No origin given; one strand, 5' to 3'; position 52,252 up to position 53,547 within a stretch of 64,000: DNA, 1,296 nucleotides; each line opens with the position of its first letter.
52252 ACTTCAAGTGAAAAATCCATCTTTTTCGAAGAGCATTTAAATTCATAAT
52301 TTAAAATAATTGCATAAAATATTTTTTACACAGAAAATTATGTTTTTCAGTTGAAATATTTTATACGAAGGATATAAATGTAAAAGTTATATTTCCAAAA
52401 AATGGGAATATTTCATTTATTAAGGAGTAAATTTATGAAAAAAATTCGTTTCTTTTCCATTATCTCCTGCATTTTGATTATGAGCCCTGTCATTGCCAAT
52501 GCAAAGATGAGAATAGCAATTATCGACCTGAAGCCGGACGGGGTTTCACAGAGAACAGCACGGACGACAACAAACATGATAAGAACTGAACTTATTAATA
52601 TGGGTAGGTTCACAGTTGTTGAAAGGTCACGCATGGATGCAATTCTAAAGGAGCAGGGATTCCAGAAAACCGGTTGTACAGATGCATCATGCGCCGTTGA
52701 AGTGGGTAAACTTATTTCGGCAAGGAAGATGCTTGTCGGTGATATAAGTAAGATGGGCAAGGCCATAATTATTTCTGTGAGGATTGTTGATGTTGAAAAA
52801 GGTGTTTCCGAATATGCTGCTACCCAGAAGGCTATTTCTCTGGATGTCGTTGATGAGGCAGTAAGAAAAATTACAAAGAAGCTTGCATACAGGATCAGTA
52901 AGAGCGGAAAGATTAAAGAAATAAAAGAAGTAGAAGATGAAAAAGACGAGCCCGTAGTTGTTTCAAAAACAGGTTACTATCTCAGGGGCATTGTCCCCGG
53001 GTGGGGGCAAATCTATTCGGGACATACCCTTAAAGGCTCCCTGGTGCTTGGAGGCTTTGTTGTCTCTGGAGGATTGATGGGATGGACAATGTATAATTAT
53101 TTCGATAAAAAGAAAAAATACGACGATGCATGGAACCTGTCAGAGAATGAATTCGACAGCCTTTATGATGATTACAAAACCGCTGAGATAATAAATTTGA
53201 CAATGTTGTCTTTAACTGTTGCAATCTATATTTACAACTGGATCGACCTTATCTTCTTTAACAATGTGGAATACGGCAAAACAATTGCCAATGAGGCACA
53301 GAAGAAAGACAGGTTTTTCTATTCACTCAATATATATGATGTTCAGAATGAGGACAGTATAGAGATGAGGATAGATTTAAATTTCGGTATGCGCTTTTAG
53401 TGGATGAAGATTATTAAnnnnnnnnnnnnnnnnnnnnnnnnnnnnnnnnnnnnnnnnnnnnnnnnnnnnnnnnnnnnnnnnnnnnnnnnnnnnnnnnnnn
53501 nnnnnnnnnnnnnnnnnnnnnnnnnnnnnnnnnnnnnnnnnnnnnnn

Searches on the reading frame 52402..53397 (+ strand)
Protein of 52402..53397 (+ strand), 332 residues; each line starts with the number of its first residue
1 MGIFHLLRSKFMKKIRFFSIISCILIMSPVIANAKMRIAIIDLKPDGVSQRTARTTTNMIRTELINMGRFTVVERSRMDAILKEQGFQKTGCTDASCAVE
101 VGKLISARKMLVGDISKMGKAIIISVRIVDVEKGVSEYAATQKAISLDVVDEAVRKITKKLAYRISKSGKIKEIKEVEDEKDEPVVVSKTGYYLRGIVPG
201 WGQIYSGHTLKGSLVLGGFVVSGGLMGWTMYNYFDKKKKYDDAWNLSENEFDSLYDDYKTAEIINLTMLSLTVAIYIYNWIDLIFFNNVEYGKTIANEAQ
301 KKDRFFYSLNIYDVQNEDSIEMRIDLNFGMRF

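Call 3: search_protein_families(library=pfam, proteins=[window:52402-53397:+], max_evalue=1)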
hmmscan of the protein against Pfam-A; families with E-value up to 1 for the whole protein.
window:52402-53397:+ (332 aa): 7 families
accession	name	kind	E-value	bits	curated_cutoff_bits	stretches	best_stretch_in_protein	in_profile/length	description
PF03783.19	CsgG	-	6.1e-10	39.2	20.8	1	49-117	33-100/210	Curli production assembly/transport component CsgG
PF13036.11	LpoB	-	7.6e-09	36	22.3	1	53-135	47-138/147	Peptidoglycan-synthase activator LpoB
PF18935.5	DUF5683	-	1.1e-06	29.1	26.7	1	197-263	14-80/151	Family of unknown function (DUF5683)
PF04052.18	TolB_N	-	0.00016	22.1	22.4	1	33-134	10-103/106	TolB amino-terminal domain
PF11684.13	DUF3280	-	0.00037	21.2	30.1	1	51-134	28-108/138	Protein of unknown function (DUF2380)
PF03406.18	Phage_fiber_2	-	0.13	12.3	22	1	136-159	19-41/42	Phage tail fibre repeat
PF18314.6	FAS_I_H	-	0.22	11.7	23.3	1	233-297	62-128/203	Fatty acid synthase type I helical domain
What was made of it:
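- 52402..53400 (+): Upstream gene, probably co-transcribed: CsgG/LpoB/TolB_N-like envelope domain fused to DUF5683. Pfam matches (call 3).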

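Call 4: search_protein_families(library=ncbifam, proteins=[window:52402-53397:+], max_evalue=1)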
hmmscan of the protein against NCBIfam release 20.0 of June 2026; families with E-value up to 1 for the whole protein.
window:52402-53397:+ (332 aa): 4 families
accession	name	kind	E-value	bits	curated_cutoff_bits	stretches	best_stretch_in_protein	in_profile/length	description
TIGR02722.1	lp_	equivalog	3.8e-08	33.6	110.55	1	53-121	87-156/189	penicillin-binding protein activator LpoB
TIGR02800.1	propeller_TolB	equivalog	0.00082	18.4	343.15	1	33-164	20-143/418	Tol-Pal system beta propeller repeat protein TolB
NF049867.1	TP0183_fam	equivalog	0.00098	18.2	140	1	12-161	1-137/286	TP0183 family DNA metabolism protein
NF042414.1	CLC_0170_fam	subfamily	0.054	13.4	30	1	257-281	32-56/56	CLC_0170 family protein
